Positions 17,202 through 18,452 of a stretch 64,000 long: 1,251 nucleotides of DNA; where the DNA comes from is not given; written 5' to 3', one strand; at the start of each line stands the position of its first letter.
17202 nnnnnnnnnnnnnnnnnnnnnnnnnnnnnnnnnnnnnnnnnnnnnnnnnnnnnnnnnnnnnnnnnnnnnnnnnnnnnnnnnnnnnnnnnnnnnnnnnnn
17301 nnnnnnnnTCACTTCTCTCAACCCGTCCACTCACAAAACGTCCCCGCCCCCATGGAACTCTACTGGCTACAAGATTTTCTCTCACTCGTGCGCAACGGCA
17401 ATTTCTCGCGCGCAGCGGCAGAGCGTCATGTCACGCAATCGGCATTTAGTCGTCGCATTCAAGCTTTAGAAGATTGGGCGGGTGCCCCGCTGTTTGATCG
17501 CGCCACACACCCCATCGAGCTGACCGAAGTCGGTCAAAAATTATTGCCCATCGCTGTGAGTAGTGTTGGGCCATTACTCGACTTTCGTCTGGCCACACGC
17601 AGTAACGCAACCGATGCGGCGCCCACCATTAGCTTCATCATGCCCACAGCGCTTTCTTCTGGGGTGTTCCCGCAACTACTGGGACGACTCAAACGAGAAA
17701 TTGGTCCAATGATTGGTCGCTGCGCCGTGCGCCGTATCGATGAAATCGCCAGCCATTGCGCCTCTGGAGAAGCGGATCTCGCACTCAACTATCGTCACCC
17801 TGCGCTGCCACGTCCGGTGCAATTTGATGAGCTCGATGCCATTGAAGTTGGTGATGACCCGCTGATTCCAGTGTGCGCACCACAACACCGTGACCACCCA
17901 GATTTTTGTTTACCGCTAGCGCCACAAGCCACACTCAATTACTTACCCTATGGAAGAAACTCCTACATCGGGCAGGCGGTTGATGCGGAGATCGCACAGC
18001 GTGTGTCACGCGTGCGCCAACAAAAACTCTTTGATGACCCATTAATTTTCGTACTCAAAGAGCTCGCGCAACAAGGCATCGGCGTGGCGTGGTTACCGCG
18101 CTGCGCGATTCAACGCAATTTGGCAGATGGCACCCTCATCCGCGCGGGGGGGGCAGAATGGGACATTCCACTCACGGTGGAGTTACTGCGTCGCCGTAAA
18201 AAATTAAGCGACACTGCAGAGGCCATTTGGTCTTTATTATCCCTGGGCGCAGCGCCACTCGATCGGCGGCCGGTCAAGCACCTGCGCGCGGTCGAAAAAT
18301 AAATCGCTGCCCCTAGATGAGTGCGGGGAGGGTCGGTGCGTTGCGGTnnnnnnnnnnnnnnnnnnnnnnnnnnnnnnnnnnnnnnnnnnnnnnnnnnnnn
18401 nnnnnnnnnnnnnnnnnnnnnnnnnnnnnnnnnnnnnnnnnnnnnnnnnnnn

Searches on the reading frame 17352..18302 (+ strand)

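Call 9: search_protein_families(library=pfam, proteins=[window:17352-18302:+])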
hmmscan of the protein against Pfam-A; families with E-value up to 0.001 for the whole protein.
window:17352-18302:+ (316 aa): 2 families
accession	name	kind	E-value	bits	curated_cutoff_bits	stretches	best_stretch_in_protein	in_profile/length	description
PF00126.33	HTH_1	-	5.2e-20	71.6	26.6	1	5-62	3-60/60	Bacterial regulatory helix-turn-helix protein, lysR family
PF03466.25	LysR_substrate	-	3.2e-18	66.3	28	1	91-296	6-204/209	LysR substrate binding domain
